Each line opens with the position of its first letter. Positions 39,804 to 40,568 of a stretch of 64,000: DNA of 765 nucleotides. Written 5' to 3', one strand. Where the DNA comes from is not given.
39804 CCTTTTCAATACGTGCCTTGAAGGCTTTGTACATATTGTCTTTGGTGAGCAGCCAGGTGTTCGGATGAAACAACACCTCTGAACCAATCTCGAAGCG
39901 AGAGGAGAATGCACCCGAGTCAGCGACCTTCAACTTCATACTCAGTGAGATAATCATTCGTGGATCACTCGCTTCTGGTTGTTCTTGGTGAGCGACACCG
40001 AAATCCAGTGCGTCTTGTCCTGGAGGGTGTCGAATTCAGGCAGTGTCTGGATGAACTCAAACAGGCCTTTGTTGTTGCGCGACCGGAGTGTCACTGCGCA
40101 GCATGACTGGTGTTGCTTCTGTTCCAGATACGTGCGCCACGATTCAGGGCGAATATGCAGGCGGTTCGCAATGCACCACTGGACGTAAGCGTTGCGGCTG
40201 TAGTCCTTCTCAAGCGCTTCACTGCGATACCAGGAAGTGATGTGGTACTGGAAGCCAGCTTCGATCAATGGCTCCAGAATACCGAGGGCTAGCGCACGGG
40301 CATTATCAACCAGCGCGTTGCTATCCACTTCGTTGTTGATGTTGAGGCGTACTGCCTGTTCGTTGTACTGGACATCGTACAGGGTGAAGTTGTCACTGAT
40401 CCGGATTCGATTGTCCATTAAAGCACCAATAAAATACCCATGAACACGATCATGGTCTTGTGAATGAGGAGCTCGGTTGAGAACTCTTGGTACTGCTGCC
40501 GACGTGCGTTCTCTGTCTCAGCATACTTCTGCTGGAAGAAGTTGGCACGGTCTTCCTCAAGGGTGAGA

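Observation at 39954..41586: Lysis cassette with a unimolecular spanin and a possibly degenerate M15 peptidase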

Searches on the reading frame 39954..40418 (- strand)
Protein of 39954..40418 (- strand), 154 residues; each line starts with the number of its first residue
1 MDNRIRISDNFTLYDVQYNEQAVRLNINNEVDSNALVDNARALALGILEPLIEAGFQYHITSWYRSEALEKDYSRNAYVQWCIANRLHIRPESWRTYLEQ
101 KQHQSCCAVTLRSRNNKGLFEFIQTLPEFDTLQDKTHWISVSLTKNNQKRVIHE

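Call 3: search_protein_families(library=pfam, proteins=[window:39954-40418:-], max_evalue=1)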
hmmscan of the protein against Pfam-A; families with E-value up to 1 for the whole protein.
window:39954-40418:- (154 aa): 0 families

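Call 4: search_protein_families(library=phrogs, proteins=[window:39954-40418:-], max_evalue=0.01)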
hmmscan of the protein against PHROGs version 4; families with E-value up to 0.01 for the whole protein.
window:39954-40418:- (154 aa): 1 family
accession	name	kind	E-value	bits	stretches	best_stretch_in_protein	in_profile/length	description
phrog_894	-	lysis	6.2e-09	36.3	1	2-148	41-166/389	endolysin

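Call 7: search_dna_similar(query=window:39954-40418:-, collection=phages, mode=protein, max_rows=30, max_evalue=0.001)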
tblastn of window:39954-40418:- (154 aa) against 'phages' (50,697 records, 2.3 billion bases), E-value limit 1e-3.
Records with a match: 6; places in all: 6; records where one place covers at least 80% of the query: 6.
Best place of each record, by identity: <60% 6.
By first word of the organism name: Pseudomonas 5; Bacteroides 1.
By host as written in the record: Pseudomonas aeruginosa PAO1 2; Pseudomonas putida var. Manila 2; Pseudomonas sp. 1; Bacteroides koreensis HM3 1.
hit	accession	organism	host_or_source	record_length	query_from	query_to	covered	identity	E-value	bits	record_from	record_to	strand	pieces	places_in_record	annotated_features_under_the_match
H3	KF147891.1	Pseudomonas phage PaBG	Pseudomonas aeruginosa PAO1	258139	1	154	100%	51.6%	2e-45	163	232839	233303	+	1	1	putative peptidase M15A | putative lipoprotein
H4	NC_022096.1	Pseudomonas phage PaBG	Pseudomonas aeruginosa PAO1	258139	1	154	100%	51.6%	2e-45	163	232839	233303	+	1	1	endolysin | lipoprotein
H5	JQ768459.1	Pseudomonas phage Lu11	Pseudomonas putida var. Manila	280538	5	152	96%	35.8%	4e-21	94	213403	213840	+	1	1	promoter | hypothetical protein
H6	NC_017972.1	Pseudomonas phage Lu11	Pseudomonas putida var. Manila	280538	5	152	96%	35.8%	4e-21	94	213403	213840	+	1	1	promoter | endolysin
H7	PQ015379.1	Pseudomonas phage HRDY3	Pseudomonas sp.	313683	5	152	96%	35.8%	8e-20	90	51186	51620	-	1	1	peptidase M15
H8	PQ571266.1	Bacteroides phage BKO1-1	Bacteroides koreensis HM3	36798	10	152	93%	31.3%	1e-4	47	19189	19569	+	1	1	membrane protein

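Call 8: get_annotated_region(hit=H4, flank=4000)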
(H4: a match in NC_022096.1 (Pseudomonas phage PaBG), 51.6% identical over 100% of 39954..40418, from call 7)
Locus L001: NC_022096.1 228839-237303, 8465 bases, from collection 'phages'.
description: Pseudomonas phage PaBG, complete genome.
organism: Pseudomonas phage PaBG (NCBI taxid 1335230)
taxonomy: Viruses; Duplodnaviria; Heunggongvirae; Uroviricota; Caudoviricetes; Baikalvirus; Baikalvirus PaBG
host: Pseudomonas aeruginosa PAO1; source: -; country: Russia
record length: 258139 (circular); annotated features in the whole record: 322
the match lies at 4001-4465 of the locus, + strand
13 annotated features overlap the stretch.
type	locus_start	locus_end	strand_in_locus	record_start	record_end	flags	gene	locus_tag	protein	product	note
CDS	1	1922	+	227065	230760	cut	-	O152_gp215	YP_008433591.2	putative adhesin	-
CDS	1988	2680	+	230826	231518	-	-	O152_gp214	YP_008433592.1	hypothetical protein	-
CDS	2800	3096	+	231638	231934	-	-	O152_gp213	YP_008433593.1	hypothetical protein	-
CDS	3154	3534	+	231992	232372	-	-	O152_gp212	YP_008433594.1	hypothetical protein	-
CDS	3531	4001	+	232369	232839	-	-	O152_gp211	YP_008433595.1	lipoprotein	-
CDS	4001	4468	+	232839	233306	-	-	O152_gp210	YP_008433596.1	endolysin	-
CDS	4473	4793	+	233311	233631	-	-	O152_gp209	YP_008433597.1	hypothetical protein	-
CDS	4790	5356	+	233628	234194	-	-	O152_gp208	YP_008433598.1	hypothetical protein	-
CDS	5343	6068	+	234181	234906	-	-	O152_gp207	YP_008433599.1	nudix hydrolase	Nucleoside triphosphate pyrophosphorylase (MutT-like protein), NUDIX hydrolase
CDS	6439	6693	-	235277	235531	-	-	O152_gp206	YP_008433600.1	hypothetical protein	-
CDS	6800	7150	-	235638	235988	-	-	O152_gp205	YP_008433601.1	hypothetical protein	-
CDS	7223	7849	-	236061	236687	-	-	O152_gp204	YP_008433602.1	hypothetical protein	-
CDS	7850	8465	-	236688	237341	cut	-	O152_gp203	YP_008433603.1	hypothetical protein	-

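Call 9: get_annotated_region(hit=H6, flank=3000)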
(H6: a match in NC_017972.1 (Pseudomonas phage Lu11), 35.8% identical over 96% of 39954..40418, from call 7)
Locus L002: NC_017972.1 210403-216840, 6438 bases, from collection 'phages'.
description: Pseudomonas phage Lu11, complete genome.
organism: Pseudomonas phage Lu11 (NCBI taxid 1161927)
taxonomy: Viruses; Duplodnaviria; Heunggongvirae; Uroviricota; Caudoviricetes
host: Pseudomonas putida var. Manila; source: soil; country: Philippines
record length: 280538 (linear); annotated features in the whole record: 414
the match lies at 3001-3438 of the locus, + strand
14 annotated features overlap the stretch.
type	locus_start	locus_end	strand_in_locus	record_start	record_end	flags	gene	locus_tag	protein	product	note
regulatory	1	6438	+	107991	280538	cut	-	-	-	promoter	putative middle/late promoter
CDS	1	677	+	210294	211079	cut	-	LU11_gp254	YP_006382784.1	ABC transporter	-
CDS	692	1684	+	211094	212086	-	-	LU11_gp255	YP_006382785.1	virion structural protein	-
CDS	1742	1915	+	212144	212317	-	-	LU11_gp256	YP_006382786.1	hypothetical protein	-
CDS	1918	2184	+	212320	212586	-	-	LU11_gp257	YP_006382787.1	hypothetical protein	-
CDS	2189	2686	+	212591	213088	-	-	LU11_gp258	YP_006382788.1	hypothetical protein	-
CDS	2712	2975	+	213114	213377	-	-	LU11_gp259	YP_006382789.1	hypothetical protein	-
CDS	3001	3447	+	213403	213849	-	-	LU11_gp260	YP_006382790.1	endolysin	-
CDS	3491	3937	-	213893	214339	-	-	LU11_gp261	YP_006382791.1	hypothetical protein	-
CDS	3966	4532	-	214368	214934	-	-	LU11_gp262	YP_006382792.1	hypothetical protein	-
CDS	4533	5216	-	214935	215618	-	-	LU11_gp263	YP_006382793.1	hypothetical protein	-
CDS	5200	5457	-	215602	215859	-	-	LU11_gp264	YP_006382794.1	hypothetical protein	-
CDS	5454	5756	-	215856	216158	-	-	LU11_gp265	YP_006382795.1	hypothetical protein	-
CDS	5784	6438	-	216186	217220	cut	-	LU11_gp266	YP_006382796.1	hypothetical protein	-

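Call 15: find_homologous_proteins(query=window:39954-40418:-, max_evalue=0.001)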
Query window:39954-40418:- (154 aa): 8 proteins with E <= 0.001 among 31 candidates.
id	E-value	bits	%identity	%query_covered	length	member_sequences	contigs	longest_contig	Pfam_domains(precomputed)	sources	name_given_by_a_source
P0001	1.0e-91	322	92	100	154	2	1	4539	-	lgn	-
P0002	7.2e-91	319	92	100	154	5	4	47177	-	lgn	-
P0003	4.4e-85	301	88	100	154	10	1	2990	-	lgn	-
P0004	6.0e-82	290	83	100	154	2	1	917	-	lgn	-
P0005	1.8e-61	224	66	100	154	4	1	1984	-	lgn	-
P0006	1.9e-60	221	67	100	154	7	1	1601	-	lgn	-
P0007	1.2e-59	218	66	100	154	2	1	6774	-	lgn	-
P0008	8.9e-48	180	54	99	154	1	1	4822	-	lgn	-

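Call 22: search_solved_structures(query=A5, max_evalue=10, show_alignments=3)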
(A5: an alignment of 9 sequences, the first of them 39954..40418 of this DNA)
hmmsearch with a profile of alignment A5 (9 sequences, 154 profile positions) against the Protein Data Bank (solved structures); distinct sequences matched with E-value up to 10: 5.
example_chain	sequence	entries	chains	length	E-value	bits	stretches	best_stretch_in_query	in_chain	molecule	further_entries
8q8h_A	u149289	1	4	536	0.75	12.8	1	45-82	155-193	beta-D-GalNAcase from Niabella aurantiaca DSM 17617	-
8p4l_A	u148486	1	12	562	0.83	12.7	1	45-82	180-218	Beta-N-acetylgalactosaminidase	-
2x17_0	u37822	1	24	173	1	12.4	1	57-100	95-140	PUTATIVE FERRITIN HOMOLOG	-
2jd6_0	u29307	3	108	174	1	12.4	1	57-100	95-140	FERRITIN HOMOLOG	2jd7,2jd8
7ohf_A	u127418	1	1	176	1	12.4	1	57-100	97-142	Ferritin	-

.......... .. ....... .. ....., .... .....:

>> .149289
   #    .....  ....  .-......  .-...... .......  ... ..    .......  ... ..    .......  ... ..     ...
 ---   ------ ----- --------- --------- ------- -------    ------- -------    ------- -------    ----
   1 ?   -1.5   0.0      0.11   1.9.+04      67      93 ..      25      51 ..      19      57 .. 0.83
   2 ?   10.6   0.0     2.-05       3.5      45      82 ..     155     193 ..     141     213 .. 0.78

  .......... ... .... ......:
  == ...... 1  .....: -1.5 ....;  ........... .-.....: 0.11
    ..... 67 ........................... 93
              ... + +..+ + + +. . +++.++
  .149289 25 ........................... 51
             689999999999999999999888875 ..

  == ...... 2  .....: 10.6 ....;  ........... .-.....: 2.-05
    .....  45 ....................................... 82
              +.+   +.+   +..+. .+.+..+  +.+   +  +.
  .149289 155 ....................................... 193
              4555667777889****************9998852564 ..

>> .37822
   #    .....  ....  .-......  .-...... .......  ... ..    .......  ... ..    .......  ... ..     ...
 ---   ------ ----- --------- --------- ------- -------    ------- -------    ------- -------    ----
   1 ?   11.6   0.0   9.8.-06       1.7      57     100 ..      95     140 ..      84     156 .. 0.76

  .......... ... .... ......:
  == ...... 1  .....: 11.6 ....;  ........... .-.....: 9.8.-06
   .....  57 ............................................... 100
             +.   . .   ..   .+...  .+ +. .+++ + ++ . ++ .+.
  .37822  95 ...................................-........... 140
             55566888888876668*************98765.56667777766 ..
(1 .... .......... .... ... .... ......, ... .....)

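Call 27: predict_structure(alignment_id=A5)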
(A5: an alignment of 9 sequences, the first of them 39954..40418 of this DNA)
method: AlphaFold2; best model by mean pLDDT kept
length: 154 residues; sequences in the alignment: 9
mean_pLDDT: 74.3   pTM: 0.68
mean pLDDT of the five models: 74.3, 72.9, 69.9, 59.0, 54.3
residues with pLDDT >= 90: 10; 70-90: 90; 50-70: 42; < 50: 12
segments of 3 or more residues with pLDDT < 50: 145-154
pLDDT, mean of each block of 10 residues (from residue 1): 79 77 69 79 87 90 69 70 88 78 70 85 79 55 51 41
secondary structure, 60 per line:
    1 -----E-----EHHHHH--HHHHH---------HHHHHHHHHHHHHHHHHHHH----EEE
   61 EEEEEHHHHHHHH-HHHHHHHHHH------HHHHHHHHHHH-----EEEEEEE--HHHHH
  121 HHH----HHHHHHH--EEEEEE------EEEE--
elements in order: H13-17 H20-24 H34-53 E58-65 H66-73 H75-84 H91-101 E107-113 H116-123 H128-134 E137-142 E149-152

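Call 29: search_protein_representatives(alignment_id=A5)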
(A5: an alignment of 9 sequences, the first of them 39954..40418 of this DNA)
Query: 9 sequences, 154 profile positions. Proteins with E-value up to 0.001 (for the whole library): 561; up to 1e-10: 59; up to 1e-30: 7. The best 150 are listed.
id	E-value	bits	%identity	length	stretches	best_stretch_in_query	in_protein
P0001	9.2e-88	308.1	-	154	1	1-154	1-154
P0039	4.4e-45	169.5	-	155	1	4-153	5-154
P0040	2.8e-36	140.9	-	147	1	7-152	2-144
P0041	5.1e-35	136.8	-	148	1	6-152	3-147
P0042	6.6e-33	130.0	-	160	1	6-150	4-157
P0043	2.5e-32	128.1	-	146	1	11-152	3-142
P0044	4.8e-31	123.9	-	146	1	6-152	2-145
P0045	4.1e-30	120.9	-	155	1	6-148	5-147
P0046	5.5e-26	107.5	-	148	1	6-153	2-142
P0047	1.6e-23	99.5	-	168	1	4-149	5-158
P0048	3.0e-23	98.6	-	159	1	6-150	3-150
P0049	5.5e-23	97.7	-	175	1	9-149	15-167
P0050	1.2e-22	96.6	-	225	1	5-134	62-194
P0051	1.2e-22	96.6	-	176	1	3-146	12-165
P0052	1.5e-22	96.4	-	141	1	7-143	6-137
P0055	2.3e-20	89.2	-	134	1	6-140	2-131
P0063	1.1e-16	77.3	-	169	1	1-150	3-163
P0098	2.0e-10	56.9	-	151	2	3-71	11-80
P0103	7.0e-10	55.2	-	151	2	6-71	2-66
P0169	4.6e-07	46.0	-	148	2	100-152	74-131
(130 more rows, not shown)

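Call 35: search_protein_families(library=pfam, proteins=[P0039, P0041, P0042, P0045, P0047, P0048, P0063, P0098, P0103, P0169], max_evalue=0.01)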
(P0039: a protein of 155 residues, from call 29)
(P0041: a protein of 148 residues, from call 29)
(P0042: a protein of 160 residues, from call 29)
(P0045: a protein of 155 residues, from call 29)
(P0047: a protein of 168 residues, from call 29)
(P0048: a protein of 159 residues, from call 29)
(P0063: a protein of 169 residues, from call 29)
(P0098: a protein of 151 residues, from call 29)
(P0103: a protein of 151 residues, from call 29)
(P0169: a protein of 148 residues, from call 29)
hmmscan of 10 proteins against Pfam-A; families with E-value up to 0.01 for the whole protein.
P0039 (155 aa): 0 families

P0041 (148 aa): 0 families

P0042 (160 aa): 1 family
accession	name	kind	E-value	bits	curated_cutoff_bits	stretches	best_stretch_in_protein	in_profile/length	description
PF08291.16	Peptidase_M15_3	-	0.0077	16.8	23.2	0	99-148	64-107/108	Peptidase M15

P0045 (155 aa): 0 families

P0047 (168 aa): 2 families
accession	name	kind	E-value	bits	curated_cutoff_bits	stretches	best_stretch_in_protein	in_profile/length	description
PF08291.16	Peptidase_M15_3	-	1e-08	35.7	23.2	1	10-73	1-56/108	Peptidase M15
PF05325.16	DUF730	-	0.0089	16.5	32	0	76-117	57-96/122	Protein of unknown function (DUF730)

P0048 (159 aa): 1 family
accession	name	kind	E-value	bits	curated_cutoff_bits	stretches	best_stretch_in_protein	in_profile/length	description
PF08291.16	Peptidase_M15_3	-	4.4e-15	56.2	23.2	1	7-142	2-108/108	Peptidase M15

P0063 (169 aa): 1 family
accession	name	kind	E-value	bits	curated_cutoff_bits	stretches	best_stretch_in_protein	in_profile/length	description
PF08291.16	Peptidase_M15_3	-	6.6e-07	29.9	23.2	1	12-75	2-58/108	Peptidase M15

P0098 (151 aa): 2 families
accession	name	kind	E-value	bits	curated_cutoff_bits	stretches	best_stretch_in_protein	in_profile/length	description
PF08291.16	Peptidase_M15_3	-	1.1e-20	74.2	23.2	1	17-131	1-108/108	Peptidase M15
PF05951.18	Peptidase_M15_2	-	1e-05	25.8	27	1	65-109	72-121/153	Bacterial protein of unknown function (DUF882)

P0103 (151 aa): 2 families
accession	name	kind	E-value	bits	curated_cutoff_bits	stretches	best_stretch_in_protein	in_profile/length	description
PF08291.16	Peptidase_M15_3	-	5.8e-15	55.8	23.2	1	6-94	2-84/108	Peptidase M15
PF05951.18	Peptidase_M15_2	-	0.0041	17.3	27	1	53-90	74-116/153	Bacterial protein of unknown function (DUF882)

P0169 (148 aa): 2 families
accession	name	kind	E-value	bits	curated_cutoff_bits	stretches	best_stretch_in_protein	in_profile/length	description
PF08291.16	Peptidase_M15_3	-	2.3e-20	73.2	23.2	1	6-121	2-108/108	Peptidase M15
PF05951.18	Peptidase_M15_2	-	0.0006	20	27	1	33-89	55-114/153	Bacterial protein of unknown function (DUF882)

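Call 44: find_related_loci(query=A5, collection=viral_contigs, flank=6000)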
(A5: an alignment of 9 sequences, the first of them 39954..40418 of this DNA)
Query A5 (154 aa) in viral_contigs; peptide patterns used: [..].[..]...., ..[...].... (x = any residue, [..] = any of these).
85 stretches matched a pattern, but none encodes a relative of the query by tblastn (E <= 1e-3).

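Call 61: find_encoding_contigs(protein=P0042, flank=4000, max_places=2)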
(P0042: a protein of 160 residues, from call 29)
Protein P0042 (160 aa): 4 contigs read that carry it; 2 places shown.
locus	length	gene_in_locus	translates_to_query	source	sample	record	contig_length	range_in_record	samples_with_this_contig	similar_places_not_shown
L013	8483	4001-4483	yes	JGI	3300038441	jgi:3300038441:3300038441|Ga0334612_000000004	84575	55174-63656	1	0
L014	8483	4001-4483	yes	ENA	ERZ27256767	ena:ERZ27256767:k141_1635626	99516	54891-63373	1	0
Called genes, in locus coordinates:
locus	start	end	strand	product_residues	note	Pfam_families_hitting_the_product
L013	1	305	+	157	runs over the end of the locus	-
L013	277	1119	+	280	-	-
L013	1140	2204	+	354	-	-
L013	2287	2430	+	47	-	-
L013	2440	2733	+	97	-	-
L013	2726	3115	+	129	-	-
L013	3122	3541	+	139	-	-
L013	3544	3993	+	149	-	-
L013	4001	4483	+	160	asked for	-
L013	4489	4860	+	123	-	-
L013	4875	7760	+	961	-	-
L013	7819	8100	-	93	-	-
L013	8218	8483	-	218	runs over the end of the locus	-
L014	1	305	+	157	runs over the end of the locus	-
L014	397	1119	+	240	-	-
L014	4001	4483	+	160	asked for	-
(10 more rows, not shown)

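Call 62: find_encoding_contigs(protein=P0045, flank=4000, max_places=2)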
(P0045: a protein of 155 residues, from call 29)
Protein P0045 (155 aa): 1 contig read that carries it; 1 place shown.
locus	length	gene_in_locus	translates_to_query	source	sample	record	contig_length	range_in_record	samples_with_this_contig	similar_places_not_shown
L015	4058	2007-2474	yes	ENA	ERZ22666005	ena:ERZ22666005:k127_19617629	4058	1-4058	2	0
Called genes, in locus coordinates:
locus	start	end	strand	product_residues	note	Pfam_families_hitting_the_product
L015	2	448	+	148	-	?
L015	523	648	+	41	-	-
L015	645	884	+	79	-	-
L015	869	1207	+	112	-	-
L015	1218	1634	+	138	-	-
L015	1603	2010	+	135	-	-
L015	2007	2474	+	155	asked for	-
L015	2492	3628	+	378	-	-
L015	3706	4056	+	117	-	?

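Call 63: find_encoding_contigs(protein=P0039, flank=4000, max_places=2)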
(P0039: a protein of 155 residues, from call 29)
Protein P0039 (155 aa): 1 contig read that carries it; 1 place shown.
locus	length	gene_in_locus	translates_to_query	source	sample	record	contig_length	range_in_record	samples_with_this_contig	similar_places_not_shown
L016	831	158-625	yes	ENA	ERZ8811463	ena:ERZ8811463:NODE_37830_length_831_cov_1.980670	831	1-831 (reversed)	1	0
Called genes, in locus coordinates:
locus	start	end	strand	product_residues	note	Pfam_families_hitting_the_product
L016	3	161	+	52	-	?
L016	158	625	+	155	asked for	-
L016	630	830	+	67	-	?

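Call 68: find_encoding_contigs(protein=P0002, flank=3000, max_places=1)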
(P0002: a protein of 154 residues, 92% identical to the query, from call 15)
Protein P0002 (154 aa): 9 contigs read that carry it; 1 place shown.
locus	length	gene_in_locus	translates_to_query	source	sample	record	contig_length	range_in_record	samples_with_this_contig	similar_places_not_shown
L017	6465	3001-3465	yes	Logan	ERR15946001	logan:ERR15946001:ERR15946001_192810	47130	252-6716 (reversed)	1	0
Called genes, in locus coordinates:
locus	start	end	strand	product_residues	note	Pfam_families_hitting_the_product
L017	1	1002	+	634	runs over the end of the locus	PF13385:Laminin_G_3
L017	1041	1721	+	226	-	-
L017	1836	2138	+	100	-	-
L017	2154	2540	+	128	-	-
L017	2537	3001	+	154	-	-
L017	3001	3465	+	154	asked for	-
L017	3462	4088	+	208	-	-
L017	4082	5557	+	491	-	-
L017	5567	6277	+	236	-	PF00293:NUDIX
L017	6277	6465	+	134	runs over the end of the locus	-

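Call 69: find_encoding_contigs(protein=P0007, flank=3000, max_places=1)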
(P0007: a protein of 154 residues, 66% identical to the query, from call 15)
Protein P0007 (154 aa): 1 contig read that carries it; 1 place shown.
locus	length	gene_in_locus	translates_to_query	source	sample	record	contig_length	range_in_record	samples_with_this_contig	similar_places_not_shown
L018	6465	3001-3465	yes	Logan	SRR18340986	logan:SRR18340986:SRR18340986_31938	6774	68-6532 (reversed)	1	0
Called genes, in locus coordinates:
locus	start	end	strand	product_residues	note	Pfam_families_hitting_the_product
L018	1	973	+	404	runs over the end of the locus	?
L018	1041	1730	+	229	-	-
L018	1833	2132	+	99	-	-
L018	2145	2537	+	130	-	-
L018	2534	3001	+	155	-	-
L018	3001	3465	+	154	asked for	-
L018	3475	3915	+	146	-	-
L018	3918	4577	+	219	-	-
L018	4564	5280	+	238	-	PF00293:NUDIX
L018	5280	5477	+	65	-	PF06945:DUF1289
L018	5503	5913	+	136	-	-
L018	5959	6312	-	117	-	-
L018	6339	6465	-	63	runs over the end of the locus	?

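Call 70: find_encoding_contigs(protein=P0003, flank=3000, max_places=1)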
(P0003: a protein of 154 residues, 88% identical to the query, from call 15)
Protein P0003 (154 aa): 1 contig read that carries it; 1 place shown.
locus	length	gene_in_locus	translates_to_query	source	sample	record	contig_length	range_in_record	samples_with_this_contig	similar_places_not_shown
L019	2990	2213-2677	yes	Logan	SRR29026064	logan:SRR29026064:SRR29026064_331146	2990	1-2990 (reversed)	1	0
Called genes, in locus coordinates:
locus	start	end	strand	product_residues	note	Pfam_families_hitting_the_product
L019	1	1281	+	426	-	?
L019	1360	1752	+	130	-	-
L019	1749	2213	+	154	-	-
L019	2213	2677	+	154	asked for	-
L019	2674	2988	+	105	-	?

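Call 77: fold_search(model_id=the predicted structure, library=pdb)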
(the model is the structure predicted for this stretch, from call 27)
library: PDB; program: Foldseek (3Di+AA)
matches with E <= 10: 44; with E <= 0.001: 0
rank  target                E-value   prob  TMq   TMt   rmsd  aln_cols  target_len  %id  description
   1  3bt7_A                1.8e+00  0.20  0.24  0.11   3.5        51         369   14  Structure of E. coli 5-Methyluridine Methyltransferase TrmA in complex with 19 nucleotide T-arm analogue (released 2008-04-29)
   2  9qe9_B                2.4e+00  0.12  0.20  0.18   3.5        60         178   12  Catalytic domain of Streptomyces Antiquus Insecticidal Protein (SAIP) from Streptomyces klenkii (released 2026-03-11)
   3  9qe9_A                2.9e+00  0.06  0.17  0.15   5.2        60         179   12  Catalytic domain of Streptomyces Antiquus Insecticidal Protein (SAIP) from Streptomyces klenkii (released 2026-03-11)
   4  1tox_B                2.9e+00  0.02  0.14  0.06   6.4        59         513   10  DIPHTHERIA TOXIN DIMER COMPLEXED WITH NAD (released 1996-06-10)
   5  3t7h_A                4.0e+00  0.02  0.14  0.09   6.3        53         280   19  Atg8 transfer from Atg7 to Atg3: a distinctive E1-E2 architecture and mechanism in the autophagy pathway (released 2011-11-23)
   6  6wt9                  5.2e+00  0.03  0.29  0.18   6.9       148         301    9  Structure of STING-associated CdnE c-di-GMP synthase from Capnocytophaga granulosa (released 2020-09-09)
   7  7ex1_B                5.2e+00  0.03  0.16  0.15   5.9        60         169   13  Crystal structure of Ebinur Lake virus cap snatching endonuclease (Y109A mutant) (released 2022-01-26)
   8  7n8k_B                5.2e+00  0.01  0.12  0.09   5.4        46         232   11  LINE-1 endonuclease domain complex with Mg (released 2021-10-13)
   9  9hga_F                5.2e+00  0.01  0.17  0.10  14.5       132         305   14  BAM-SurA-darobactin complex in the swing-out state (released 2025-04-16)
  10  2hsz_A                5.9e+00  0.02  0.17  0.12  18.2       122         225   16  Crystal structure of a predicted phosphoglycolate phosphatase (hs_0176) from haemophilus somnus 129pt at 1.90 A resolu (released 2006-08-15)
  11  4gsl_A                6.2e+00  0.02  0.16  0.05   6.1        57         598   18  Crystal structure of an Atg7-Atg3 crosslinked complex (released 2012-11-14)
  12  9mx1_A                6.2e+00  0.01  0.13  0.01   6.6        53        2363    8  Clostridioides difficile Toxin A with mCDIFA-248-25 Fab (released 2025-07-09)
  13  5jpq_i                6.2e+00  0.01  0.13  0.05   6.5        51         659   10  Cryo-EM structure of the 90S pre-ribosome (released 2016-07-27)
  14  2e6x_C                6.6e+00  0.03  0.13  0.27   6.6        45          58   13  X-ray structure of TT1592 from Thermus thermophilus HB8 (released 2007-12-18)
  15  2e6x_B                6.6e+00  0.03  0.17  0.33  10.2        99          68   10  X-ray structure of TT1592 from Thermus thermophilus HB8 (released 2007-12-18)
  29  3nqj_B                8.6e+00  0.02  0.17  0.31  12.0        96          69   10  Crystal structure of (CENP-A/H4)2 heterotetramer (released 2010-08-25)
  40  8ghm_N                9.7e+00  0.02  0.15  0.26  11.6        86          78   13  Hir1 WD40 domains and Asf1/H3/H4 (released 2024-07-10)
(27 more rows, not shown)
